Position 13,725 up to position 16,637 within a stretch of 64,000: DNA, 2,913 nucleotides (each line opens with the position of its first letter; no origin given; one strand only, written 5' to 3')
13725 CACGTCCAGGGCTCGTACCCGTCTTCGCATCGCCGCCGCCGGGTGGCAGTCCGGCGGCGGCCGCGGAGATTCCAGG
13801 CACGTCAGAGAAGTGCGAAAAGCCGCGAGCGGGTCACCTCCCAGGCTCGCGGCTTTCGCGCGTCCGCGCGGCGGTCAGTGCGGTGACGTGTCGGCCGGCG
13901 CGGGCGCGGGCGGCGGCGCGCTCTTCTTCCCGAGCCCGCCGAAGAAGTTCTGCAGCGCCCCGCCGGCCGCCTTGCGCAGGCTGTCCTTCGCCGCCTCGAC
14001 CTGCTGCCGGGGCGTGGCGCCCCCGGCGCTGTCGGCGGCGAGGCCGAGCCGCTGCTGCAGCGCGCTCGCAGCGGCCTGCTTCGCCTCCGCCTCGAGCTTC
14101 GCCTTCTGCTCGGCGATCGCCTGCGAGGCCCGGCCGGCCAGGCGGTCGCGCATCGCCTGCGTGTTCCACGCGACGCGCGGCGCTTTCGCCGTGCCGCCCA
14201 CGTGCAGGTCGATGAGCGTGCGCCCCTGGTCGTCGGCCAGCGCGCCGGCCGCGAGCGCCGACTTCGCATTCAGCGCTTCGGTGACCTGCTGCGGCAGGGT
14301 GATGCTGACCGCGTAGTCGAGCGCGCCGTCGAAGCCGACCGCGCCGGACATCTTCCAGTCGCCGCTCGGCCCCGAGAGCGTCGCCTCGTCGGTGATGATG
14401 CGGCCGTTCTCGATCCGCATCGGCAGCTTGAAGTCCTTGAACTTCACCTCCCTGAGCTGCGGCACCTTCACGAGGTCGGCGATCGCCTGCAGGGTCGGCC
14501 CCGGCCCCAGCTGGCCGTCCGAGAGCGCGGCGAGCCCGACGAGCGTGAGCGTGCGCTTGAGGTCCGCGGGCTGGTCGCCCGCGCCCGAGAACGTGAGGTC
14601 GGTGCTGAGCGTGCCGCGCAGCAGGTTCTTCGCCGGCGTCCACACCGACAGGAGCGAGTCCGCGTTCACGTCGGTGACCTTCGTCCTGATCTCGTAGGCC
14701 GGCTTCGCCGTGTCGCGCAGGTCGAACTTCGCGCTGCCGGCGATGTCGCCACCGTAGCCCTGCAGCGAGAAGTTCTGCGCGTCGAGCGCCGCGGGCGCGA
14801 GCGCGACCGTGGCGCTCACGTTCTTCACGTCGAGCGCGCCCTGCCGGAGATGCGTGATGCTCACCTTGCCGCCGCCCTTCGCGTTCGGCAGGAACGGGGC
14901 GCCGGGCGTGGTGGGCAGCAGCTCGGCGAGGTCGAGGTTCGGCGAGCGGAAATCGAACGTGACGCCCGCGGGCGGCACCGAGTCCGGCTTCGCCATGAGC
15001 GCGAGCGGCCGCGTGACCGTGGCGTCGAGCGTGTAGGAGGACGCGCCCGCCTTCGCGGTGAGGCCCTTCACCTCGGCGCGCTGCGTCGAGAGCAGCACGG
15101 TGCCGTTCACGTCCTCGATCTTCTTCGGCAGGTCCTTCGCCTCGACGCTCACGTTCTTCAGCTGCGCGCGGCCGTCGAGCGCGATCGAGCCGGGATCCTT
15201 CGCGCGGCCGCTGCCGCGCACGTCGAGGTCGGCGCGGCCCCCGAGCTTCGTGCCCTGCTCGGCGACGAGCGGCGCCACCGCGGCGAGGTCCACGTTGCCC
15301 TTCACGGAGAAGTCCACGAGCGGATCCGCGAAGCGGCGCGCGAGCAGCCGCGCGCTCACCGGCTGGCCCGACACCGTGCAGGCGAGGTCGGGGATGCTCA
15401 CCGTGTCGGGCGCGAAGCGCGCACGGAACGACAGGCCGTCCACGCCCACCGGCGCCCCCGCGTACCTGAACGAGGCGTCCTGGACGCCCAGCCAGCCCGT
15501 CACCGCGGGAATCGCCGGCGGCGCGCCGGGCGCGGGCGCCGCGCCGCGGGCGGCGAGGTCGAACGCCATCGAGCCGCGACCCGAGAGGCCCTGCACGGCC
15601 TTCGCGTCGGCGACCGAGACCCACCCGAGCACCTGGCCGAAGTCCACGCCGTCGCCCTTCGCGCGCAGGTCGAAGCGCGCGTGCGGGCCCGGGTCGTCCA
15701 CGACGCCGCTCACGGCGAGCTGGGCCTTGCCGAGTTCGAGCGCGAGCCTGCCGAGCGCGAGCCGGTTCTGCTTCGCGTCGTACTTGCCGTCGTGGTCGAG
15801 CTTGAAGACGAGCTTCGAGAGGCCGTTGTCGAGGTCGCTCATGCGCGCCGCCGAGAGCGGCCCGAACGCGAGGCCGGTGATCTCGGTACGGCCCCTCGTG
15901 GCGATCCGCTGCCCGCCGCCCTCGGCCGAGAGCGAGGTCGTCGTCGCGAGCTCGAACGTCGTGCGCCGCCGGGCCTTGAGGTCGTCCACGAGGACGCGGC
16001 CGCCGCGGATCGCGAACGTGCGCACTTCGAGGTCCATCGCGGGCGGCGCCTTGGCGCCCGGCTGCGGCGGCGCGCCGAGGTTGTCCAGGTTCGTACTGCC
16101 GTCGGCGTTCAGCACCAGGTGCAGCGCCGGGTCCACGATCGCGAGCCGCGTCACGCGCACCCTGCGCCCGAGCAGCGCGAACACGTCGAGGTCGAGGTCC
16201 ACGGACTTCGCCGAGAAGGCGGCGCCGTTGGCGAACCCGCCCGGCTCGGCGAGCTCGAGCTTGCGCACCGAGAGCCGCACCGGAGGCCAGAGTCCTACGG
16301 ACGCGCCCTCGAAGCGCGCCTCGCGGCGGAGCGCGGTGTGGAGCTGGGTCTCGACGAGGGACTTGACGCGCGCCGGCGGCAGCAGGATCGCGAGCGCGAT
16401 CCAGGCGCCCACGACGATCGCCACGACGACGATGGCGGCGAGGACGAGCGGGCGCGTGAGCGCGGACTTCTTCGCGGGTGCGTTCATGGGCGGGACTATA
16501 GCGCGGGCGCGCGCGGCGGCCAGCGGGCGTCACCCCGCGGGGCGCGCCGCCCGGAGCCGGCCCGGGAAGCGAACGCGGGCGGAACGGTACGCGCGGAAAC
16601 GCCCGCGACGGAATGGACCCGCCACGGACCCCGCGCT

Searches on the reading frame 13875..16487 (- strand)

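Call 48: search_protein_families(library=pfam, proteins=[window:13875-16487:-], max_evalue=0.001)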
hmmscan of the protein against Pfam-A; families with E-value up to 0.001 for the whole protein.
window:13875-16487:- (870 aa): 3 families
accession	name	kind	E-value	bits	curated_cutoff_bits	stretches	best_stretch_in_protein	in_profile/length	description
PF05170.20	AsmA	-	2.6e-20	73.2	29.8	1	16-174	10-178/607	AsmA family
PF05359.17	DUF748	-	5e-17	61.7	50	1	8-178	12-177/1037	Domain of Unknown Function (DUF748)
PF13116.12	YhdP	-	2.7e-11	42.6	46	0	681-749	1121-1188/1224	YhdP protein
